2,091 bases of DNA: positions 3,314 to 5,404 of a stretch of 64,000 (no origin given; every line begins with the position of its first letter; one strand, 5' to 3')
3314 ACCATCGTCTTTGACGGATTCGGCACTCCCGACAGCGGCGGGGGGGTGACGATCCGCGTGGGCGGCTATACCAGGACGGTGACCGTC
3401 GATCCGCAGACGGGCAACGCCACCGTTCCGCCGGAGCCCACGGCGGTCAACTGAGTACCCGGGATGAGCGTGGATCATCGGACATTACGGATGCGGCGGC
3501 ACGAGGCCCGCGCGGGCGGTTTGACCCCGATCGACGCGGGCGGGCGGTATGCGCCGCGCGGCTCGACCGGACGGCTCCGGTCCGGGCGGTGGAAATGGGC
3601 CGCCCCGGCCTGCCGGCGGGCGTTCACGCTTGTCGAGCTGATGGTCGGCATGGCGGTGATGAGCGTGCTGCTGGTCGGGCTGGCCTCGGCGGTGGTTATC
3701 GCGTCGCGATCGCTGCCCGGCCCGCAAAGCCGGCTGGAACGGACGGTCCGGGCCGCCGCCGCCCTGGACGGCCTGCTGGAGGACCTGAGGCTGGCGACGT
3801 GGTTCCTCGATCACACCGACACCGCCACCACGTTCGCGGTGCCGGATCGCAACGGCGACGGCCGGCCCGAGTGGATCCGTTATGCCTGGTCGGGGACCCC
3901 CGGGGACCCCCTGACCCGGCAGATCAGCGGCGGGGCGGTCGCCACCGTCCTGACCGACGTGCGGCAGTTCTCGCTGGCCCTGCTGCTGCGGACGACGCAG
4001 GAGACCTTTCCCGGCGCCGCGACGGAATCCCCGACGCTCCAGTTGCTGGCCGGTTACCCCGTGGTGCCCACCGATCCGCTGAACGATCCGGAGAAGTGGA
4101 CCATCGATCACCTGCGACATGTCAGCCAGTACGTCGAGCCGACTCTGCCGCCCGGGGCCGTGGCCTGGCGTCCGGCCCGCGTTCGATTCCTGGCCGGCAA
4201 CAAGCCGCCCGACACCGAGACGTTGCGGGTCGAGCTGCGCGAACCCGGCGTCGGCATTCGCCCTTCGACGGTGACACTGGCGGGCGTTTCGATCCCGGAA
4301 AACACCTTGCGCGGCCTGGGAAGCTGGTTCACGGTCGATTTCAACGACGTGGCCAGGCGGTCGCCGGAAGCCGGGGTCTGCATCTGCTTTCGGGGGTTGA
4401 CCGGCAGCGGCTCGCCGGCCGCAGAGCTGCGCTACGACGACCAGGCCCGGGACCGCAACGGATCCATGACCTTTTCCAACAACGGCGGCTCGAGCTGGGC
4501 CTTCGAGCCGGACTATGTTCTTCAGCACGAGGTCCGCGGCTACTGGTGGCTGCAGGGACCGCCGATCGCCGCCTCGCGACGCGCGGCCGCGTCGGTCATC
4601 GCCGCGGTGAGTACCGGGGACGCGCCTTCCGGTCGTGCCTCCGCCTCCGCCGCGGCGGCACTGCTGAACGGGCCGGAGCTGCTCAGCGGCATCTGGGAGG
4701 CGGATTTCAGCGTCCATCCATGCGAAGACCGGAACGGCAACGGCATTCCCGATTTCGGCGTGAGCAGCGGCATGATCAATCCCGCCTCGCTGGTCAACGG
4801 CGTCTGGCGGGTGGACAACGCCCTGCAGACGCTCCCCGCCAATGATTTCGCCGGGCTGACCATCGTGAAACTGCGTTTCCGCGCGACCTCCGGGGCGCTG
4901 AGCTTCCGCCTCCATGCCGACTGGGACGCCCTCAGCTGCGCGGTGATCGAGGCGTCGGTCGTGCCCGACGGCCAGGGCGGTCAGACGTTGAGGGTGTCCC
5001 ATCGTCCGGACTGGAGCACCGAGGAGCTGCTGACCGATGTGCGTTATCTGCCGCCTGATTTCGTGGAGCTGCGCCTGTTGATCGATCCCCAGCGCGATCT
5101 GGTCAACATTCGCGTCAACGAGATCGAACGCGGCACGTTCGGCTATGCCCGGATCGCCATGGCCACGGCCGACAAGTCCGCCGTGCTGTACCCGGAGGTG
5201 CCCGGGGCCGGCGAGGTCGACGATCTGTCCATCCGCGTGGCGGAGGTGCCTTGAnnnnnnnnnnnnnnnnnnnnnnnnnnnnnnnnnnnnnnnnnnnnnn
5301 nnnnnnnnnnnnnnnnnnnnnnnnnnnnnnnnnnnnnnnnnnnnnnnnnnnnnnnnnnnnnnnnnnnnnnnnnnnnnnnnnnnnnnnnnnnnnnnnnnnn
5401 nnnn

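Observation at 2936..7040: Minor-pseudopilin operon in which every tip-type subunit carries an extra binding-type module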

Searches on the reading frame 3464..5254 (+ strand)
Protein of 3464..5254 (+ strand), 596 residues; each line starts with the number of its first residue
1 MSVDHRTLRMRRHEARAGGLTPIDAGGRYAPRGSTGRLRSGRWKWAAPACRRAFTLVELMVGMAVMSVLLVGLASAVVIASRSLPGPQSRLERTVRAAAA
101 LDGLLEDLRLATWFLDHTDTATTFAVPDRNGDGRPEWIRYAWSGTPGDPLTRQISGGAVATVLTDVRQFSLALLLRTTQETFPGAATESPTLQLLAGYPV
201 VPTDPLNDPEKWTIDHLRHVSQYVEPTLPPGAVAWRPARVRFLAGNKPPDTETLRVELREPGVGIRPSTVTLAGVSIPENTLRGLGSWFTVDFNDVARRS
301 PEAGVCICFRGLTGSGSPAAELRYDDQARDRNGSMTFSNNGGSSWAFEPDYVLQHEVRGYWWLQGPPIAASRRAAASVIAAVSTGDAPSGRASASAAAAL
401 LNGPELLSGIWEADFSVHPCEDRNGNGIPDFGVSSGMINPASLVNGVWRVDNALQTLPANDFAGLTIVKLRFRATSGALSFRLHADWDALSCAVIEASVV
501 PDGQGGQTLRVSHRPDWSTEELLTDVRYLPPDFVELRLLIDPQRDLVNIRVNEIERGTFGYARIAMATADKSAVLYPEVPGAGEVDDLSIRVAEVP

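Call 3: search_protein_families(library=pfam, proteins=[window:3464-5254:+], max_evalue=1)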
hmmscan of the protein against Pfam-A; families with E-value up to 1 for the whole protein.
window:3464-5254:+ (596 aa): 1 family
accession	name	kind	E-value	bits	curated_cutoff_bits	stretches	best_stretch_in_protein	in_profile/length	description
PF07963.17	N_methyl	-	3.5e-07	29.9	21.2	1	51-73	4-26/27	Prokaryotic N-terminal methylation motif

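Call 4: search_protein_families(library=ncbifam, proteins=[window:3464-5254:+], max_evalue=1)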
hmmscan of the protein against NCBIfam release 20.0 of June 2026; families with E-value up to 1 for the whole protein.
window:3464-5254:+ (596 aa): 7 families
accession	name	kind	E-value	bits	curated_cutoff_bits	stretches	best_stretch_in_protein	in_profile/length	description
TIGR02599.1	TIGR02599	subfamily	3.2e-06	26.6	256.5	1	53-112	1-60/361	Verru_Chthon cassette protein C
TIGR02532.1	IV_pilin_GFxxxE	domain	3.6e-05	23.4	16.3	1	51-73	1-23/24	prepilin-type N-terminal cleavage/methylation domain-containing protein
TIGR02596.1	TIGR02596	subfamily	0.00095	19.3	70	1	54-100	1-49/196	Verru_Chthon cassette protein D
NF007848.0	PRK10557.1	equivalog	0.021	14.2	120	1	50-77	9-36/192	prepilin peptidase-dependent protein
NF040999.1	pilin_ComGC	equivalog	0.056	13.6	75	1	52-71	2-21/84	competence type IV pilus major pilin ComGC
NF038303.1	EPS_HpsB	equivalog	0.18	11.8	150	1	53-80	4-31/211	hormogonium polysaccharide secretion pseudopilin HpsB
TIGR01708.2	typeII_sec_gspH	equivalog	0.27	11.2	80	1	52-94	2-39/169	type II secretion system minor pseudopilin GspH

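Call 12: find_homologous_proteins(query=window:3464-5254:+, max_evalue=0.001)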
Query window:3464-5254:+ (596 aa): 5 proteins with E <= 0.001 among 8000 candidates.
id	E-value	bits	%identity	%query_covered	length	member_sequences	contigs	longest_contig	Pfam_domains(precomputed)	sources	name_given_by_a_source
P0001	0.0e+0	1327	100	98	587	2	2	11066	PF07963.18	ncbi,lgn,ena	-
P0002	5.5e-238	809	62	100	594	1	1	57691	-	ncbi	-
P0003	9.5e-81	290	35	91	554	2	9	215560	PF07963.18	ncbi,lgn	-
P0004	6.2e-48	182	29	85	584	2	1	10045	-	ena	-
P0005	4.7e-22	96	35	39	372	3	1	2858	PF07963.18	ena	-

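Call 13: find_encoding_contigs(protein=P0003, flank=10000, max_places=3)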
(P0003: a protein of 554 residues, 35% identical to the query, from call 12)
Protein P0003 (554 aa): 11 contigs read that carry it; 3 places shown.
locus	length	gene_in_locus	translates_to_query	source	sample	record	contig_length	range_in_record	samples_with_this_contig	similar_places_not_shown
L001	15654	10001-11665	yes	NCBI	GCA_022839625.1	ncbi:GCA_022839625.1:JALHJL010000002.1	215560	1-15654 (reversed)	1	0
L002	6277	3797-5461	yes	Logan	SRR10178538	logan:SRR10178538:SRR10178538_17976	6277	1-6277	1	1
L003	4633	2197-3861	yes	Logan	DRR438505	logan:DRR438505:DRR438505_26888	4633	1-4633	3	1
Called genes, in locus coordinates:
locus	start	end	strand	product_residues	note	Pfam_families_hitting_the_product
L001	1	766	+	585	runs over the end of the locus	PF05157:MshEN, PF00437:T2SSE, PF13191:AAA_16 (faint)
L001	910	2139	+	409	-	PF28597:T2SSF_N, PF00482:T2SSF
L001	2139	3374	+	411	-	PF11104:PilM_2, PF14450:FtsA (weak)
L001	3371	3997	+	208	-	PF05137:PilN (weak)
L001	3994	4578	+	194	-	PF04350:PilO (weak)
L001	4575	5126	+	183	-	-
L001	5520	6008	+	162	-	PF07963:N_methyl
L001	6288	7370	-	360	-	PF03704:BTAD (faint), PF13174:TPR_6 (faint), PF14559:TPR_19, PF13424:TPR_12 (weak), PF14559:TPR_19, PF12895:ANAPC3 (weak), PF13432:TPR_16, PF14559:TPR_19 (weak), +5 more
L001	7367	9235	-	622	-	PF03958:Secretin_N (weak), PF00263:Secretin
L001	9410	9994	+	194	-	PF07963:N_methyl (faint)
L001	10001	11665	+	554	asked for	PF07963:N_methyl (weak)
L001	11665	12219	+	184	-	-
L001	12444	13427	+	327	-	PF02018:CBM_4_9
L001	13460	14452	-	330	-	PF14803:Zn_ribbon_Nudix (weak), PF00293:NUDIX, PF14361:RsbRD_N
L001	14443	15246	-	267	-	PF13489:Methyltransf_23, PF05175:MTS (weak), PF01209:Ubie_methyltran (weak), PF08241:Methyltransf_11, PF08242:Methyltransf_12, PF13649:Methyltransf_25, PF13847:Methyltransf_31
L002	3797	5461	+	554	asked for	PF07963:N_methyl (weak)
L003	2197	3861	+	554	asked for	PF07963:N_methyl (weak)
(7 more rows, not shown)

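Call 14: find_encoding_contigs(protein=P0002, flank=10000, max_places=2)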
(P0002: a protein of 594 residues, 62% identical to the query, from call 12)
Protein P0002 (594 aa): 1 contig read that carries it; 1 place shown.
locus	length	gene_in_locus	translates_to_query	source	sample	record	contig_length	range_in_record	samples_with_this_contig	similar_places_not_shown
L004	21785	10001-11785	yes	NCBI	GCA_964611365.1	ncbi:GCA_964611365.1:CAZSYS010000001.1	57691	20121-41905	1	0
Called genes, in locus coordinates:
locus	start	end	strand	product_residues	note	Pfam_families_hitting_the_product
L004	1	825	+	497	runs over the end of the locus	PF06917:Pectate_lyase_2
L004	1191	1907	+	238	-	PF09992:NAGPA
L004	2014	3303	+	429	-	PF07690:MFS_1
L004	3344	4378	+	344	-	PF01208:URO-D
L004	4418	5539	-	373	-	PF01208:URO-D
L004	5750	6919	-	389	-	PF07719:TPR_2 (faint), PF12895:ANAPC3 (faint), PF13428:TPR_14 (faint), PF13432:TPR_16 (weak), PF14559:TPR_19 (weak), PF23914:TPR_CcmH_CycH (faint)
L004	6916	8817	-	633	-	PF07660:STN (faint), PF03958:Secretin_N, PF00263:Secretin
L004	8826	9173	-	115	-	-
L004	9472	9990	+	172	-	PF12019:GspH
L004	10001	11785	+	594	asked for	-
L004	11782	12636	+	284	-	PF18911:PKD_4, PF00801:PKD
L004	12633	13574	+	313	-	PF02018:CBM_4_9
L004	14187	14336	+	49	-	-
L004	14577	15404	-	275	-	-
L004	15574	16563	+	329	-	PF00389:2-Hacid_dh, PF02826:2-Hacid_dh_C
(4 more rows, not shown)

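Call 15: find_encoding_contigs(protein=P0004, flank=10000, max_places=2)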
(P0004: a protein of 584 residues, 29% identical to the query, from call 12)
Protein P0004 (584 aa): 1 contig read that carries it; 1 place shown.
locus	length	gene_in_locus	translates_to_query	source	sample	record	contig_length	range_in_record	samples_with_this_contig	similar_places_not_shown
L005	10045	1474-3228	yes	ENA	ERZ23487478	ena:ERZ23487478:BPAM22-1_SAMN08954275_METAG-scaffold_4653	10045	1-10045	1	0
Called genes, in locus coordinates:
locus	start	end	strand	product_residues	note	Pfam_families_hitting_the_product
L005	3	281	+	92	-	?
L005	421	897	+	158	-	PF07963:N_methyl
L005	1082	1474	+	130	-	PF12019:GspH (weak)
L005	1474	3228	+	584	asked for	-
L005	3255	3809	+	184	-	-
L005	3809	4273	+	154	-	-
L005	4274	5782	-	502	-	PF00370:FGGY_N, PF02782:FGGY_C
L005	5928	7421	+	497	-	PF00370:FGGY_N, PF02782:FGGY_C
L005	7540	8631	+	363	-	PF00670:AdoHcyase_NAD (weak), PF02826:2-Hacid_dh_C, PF01488:Shikimate_DH (weak), PF07991:KARI_N, PF03446:NAD_binding_2 (weak), PF03807:F420_oxidored, PF01450:KARI_C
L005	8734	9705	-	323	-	PF12118:SprA-related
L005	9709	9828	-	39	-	-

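Call 18: find_related_loci(query=A1, collection=genome_contigs, flank=10000)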
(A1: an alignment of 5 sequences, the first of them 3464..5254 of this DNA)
Query A1 (596 aa) in genome_contigs; peptide patterns used: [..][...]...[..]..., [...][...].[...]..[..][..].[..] (x = any residue, [..] = any of these).
412 stretches matched a pattern; 228 encode a relative of the query (tblastn E <= 1e-3); the best 80 are kept; 80 distinct loci.
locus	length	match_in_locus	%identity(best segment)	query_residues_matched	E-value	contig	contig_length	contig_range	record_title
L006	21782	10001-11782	62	1-596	0e+0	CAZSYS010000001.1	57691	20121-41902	MAG TPA_asm: uncultured Planctomycetales bacterium isolate binchicken_co58_26 genome assembly, contig: NODE_411_length_5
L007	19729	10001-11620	39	46-594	2e-105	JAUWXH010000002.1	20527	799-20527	MAG: Planctomycetota bacterium isolate CSMAG_2679 CSMAG_2679_k141_1936394_length_20527_cov_6.0000, whole genome shotgun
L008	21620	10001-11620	39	46-594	9e-104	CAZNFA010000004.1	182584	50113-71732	MAG TPA_asm: uncultured Planctomycetales bacterium isolate SRP068000_co1_607 genome assembly, contig: NODE_38_length_182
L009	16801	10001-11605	38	51-592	2e-100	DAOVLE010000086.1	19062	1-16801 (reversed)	MAG TPA_asm: Phycisphaerales bacterium isolate CSMAG_1437 CSMAG_1437_k141_2841981_length_19062_cov_19.2920, whole genome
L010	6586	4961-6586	39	15-564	2e-99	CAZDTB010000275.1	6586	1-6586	MAG TPA_asm: uncultured Planctomycetales bacterium isolate SRP214966_co2_72 genome assembly, contig: NODE_22511_length_6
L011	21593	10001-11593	38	51-594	9e-99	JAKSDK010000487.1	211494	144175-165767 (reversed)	MAG: Phycisphaerales bacterium isolate MAG.67 k141_1672136, whole genome shotgun sequence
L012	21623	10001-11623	36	44-594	6e-96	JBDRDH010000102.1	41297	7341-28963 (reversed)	MAG: Planctomycetota bacterium isolate MEGAHIT-group-1.24 k141_10899890, whole genome shotgun sequence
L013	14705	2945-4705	36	8-594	5e-94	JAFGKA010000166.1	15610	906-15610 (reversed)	MAG: Phycisphaerae bacterium isolate Zod_Metabat.304 k87_2874608, whole genome shotgun sequence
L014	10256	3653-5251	38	51-594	1e-92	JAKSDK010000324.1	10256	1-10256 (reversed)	MAG: Phycisphaerales bacterium isolate MAG.67 k141_3899751, whole genome shotgun sequence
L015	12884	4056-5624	37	46-573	1e-90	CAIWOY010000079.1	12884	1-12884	MAG: uncultured Phycisphaerales bacterium isolate AlinenSedimentsCore3_bin-0378 genome assembly, contig: bin-0378:079/46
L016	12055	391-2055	35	33-592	2e-90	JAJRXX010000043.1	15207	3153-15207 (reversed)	MAG: Planctomycetota bacterium isolate Dive96_bin3.198 k141_2916030, whole genome shotgun sequence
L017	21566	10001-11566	37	46-573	2e-88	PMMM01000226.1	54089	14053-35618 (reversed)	MAG: Phycisphaerales bacterium isolate fen_1342 73.20100900_E1D.52_contig_5152, whole genome shotgun sequence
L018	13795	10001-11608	36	49-592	2e-86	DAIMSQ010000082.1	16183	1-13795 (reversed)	MAG TPA_asm: Planctomycetota bacterium isolate CTOTU19882 NODE_2967_length_16183_cov_7.855097, whole genome shotgun sequ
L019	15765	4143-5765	32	51-592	8e-84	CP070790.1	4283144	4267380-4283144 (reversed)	MAG: Planctomycetota bacterium isolate bin1449 chromosome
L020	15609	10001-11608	35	53-592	2e-83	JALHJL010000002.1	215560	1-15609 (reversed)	MAG: Phycisphaerales bacterium isolate 7-NCT_044 scaffold_16, whole genome shotgun sequence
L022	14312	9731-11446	35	9-594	2e-76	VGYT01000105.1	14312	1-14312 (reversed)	MAG: Planctomycetota bacterium isolate M_DeepCast_400m_m2_048 M_DeepCast_400m_m2_048_Ga0194112_10007382, whole genome sh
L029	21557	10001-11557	31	52-576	7e-65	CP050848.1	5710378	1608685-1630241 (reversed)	Planctomycetales bacterium ZRK34 chromosome, complete genome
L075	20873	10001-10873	33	69-366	8e-35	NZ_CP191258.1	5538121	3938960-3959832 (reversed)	Fontivita pretiosa strain B-254 chromosome, complete genome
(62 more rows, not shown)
